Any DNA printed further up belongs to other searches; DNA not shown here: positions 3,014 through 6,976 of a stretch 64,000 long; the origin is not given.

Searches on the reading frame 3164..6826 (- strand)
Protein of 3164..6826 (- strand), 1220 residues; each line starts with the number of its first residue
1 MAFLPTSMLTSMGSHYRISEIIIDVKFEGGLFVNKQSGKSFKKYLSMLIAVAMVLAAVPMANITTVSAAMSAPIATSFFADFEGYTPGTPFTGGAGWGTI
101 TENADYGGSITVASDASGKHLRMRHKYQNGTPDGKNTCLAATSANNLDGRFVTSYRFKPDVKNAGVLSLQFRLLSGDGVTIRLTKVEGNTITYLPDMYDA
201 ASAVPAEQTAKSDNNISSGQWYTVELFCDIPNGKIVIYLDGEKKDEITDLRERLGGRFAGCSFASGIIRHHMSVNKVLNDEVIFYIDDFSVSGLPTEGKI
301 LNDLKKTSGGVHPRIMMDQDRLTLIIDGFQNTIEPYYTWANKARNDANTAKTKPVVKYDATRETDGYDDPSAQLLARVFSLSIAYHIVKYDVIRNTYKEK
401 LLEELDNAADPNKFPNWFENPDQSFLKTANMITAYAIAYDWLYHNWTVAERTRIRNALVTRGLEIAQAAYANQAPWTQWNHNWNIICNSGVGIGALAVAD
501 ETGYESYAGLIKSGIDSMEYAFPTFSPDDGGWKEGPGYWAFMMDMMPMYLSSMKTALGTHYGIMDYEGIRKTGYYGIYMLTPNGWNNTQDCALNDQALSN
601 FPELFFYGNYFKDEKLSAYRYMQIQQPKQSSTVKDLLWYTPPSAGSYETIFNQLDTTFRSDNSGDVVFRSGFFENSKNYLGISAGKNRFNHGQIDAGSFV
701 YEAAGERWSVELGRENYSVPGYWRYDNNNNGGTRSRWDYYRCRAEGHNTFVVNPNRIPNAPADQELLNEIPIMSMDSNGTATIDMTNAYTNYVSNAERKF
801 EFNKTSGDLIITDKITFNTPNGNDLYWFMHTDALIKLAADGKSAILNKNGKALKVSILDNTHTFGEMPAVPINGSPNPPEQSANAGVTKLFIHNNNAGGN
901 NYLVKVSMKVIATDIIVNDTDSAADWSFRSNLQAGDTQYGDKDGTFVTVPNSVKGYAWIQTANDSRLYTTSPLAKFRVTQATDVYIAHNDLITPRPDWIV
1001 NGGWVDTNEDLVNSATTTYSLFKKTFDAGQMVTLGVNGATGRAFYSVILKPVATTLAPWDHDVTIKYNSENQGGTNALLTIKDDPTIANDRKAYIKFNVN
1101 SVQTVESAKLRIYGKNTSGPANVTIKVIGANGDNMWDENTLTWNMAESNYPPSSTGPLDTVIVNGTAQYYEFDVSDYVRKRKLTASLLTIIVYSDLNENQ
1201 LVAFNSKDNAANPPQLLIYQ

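Call 55: search_protein_families(library=pfam, proteins=[window:3164-6826:-], max_evalue=0.00001)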
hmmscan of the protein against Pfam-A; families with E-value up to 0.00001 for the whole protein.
window:3164-6826:- (1220 aa): 2 families
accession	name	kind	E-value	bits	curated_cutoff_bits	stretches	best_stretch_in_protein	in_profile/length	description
PF24517.2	CBM96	-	9.4e-29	100.8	26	1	1066-1218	14-162/164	Carbohydrate-binding module family 96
PF07940.18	Hepar_II_III_C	-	3.6e-08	33.6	24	1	681-853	25-190/237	Heparinase II/III-like, C-terminal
